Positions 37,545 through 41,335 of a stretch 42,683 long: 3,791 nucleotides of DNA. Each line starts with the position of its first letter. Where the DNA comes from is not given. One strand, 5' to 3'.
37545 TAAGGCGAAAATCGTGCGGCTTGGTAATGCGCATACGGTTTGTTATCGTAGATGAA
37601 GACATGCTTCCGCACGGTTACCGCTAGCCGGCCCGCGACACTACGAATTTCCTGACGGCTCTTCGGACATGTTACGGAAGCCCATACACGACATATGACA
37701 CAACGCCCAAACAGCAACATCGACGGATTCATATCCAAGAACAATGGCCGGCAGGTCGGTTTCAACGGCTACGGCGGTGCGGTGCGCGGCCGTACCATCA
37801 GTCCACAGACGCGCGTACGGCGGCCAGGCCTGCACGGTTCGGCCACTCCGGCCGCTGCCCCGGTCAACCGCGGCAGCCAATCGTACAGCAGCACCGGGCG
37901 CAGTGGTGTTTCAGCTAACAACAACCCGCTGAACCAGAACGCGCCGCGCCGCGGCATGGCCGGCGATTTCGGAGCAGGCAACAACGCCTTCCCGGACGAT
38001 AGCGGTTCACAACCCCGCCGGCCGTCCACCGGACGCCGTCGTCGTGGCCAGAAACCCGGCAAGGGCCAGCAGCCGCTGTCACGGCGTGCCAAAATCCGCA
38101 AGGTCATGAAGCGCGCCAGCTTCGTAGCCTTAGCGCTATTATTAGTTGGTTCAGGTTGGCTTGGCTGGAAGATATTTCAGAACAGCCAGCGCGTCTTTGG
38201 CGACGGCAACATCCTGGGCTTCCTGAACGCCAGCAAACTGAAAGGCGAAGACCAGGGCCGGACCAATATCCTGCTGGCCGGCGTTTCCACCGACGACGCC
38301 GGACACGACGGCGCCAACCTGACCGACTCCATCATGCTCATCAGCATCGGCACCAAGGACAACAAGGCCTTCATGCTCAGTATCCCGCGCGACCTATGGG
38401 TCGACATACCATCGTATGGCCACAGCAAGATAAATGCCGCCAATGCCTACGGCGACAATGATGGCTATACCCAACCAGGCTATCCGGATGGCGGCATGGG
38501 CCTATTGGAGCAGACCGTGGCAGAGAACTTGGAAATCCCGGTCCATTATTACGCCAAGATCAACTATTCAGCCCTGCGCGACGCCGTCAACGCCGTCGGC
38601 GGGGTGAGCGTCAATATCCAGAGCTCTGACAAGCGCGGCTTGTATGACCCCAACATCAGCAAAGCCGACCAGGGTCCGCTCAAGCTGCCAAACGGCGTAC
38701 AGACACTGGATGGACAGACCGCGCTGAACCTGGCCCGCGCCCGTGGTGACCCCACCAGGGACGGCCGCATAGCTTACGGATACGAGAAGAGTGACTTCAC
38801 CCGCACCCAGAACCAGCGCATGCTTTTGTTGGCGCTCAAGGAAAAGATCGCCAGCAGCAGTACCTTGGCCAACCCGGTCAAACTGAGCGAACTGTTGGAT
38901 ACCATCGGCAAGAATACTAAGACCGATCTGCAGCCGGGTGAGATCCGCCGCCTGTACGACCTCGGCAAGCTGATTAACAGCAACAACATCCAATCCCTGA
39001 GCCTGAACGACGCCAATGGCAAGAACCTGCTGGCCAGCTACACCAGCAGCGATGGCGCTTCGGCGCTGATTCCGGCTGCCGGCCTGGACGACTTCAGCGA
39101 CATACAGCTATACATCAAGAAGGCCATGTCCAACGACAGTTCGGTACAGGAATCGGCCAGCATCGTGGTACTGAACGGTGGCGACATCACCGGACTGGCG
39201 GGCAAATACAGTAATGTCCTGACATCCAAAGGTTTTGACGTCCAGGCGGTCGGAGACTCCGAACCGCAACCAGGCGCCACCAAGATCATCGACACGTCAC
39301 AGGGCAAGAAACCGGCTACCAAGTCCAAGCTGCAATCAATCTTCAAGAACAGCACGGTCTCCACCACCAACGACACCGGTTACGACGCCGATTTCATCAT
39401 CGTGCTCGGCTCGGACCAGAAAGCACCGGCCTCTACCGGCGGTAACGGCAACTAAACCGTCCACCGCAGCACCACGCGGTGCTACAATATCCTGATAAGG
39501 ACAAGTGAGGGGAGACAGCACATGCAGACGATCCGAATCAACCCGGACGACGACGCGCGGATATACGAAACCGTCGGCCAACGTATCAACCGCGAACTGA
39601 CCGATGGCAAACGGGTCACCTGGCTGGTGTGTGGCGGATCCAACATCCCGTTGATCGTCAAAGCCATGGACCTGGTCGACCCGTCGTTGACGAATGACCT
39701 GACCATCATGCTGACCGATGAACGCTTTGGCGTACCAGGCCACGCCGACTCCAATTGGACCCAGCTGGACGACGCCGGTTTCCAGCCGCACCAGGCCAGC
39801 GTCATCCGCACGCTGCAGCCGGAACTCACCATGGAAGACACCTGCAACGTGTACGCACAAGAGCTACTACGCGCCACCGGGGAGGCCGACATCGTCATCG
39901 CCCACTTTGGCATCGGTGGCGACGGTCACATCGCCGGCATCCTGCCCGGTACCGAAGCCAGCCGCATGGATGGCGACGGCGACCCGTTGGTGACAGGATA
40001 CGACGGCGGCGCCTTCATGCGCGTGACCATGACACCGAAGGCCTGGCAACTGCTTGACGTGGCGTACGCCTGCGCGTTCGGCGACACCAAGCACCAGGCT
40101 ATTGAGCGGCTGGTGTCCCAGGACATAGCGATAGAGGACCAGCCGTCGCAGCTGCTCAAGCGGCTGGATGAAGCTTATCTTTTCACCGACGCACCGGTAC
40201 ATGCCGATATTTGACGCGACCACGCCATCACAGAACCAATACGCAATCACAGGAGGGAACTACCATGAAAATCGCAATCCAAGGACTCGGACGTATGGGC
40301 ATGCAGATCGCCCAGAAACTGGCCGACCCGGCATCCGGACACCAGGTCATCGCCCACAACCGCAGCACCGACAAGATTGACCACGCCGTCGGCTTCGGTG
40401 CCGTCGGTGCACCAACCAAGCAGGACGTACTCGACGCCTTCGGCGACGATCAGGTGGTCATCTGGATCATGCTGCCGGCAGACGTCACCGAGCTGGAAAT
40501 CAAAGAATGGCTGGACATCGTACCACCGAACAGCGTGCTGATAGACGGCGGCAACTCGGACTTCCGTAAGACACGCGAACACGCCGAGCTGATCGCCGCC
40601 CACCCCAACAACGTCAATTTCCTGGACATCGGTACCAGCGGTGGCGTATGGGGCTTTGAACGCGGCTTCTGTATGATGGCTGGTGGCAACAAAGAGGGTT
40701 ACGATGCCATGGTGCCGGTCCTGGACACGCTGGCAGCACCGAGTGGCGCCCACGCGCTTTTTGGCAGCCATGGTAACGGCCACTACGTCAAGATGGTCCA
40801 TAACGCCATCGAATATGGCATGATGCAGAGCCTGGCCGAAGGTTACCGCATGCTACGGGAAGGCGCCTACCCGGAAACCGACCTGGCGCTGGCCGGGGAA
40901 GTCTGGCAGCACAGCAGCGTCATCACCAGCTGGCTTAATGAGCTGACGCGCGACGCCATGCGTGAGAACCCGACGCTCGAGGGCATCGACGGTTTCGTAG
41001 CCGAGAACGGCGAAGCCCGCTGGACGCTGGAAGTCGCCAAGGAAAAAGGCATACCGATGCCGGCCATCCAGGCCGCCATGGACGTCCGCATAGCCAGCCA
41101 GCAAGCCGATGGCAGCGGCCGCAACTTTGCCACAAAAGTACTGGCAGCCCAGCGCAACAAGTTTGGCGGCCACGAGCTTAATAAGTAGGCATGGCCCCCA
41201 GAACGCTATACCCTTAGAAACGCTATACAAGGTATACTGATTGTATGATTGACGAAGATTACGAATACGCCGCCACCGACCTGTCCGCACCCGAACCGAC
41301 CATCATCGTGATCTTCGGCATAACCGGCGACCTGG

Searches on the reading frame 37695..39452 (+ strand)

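Call 112: search_protein_families(library=pfam, proteins=[window:37695-39452:+], max_evalue=0.00001)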
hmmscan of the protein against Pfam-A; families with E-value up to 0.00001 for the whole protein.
window:37695-39452:+ (586 aa): 2 families
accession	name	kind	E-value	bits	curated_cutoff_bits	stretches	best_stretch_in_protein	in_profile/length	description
PF03816.19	LytR_cpsA_psr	-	9.5e-31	107.4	24.6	1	210-386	2-149/150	LytR_cpsA_psr family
PF13399.11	LytR_C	-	1.1e-10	42.7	22.2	1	489-574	3-85/86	LytR cell envelope-related transcriptional attenuator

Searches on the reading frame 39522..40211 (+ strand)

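Call 112: search_protein_families(library=pfam, proteins=[window:39522-40211:+], max_evalue=0.00001)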
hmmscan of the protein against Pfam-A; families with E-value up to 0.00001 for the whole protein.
window:39522-40211:+ (230 aa): 1 family
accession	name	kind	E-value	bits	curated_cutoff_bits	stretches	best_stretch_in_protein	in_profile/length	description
PF01182.26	Glucosamine_iso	-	2.5e-18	67.2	27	1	15-213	11-217/225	Glucosamine-6-phosphate isomerases/6-phosphogluconolactonase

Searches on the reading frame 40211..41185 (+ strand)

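Call 112: search_protein_families(library=pfam, proteins=[window:40211-41185:+], max_evalue=0.00001)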
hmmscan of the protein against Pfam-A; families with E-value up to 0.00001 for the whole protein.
window:40211-41185:+ (325 aa): 2 families
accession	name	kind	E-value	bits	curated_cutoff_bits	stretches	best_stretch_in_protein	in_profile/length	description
PF03446.21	NAD_binding_2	-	3.4e-26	92.6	21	1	20-176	1-154/161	NAD binding domain of 6-phosphogluconate dehydrogenase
PF00393.24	6PGD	-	4.6e-22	79.2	27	1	190-315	1-130/290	6-phosphogluconate dehydrogenase, C-terminal domain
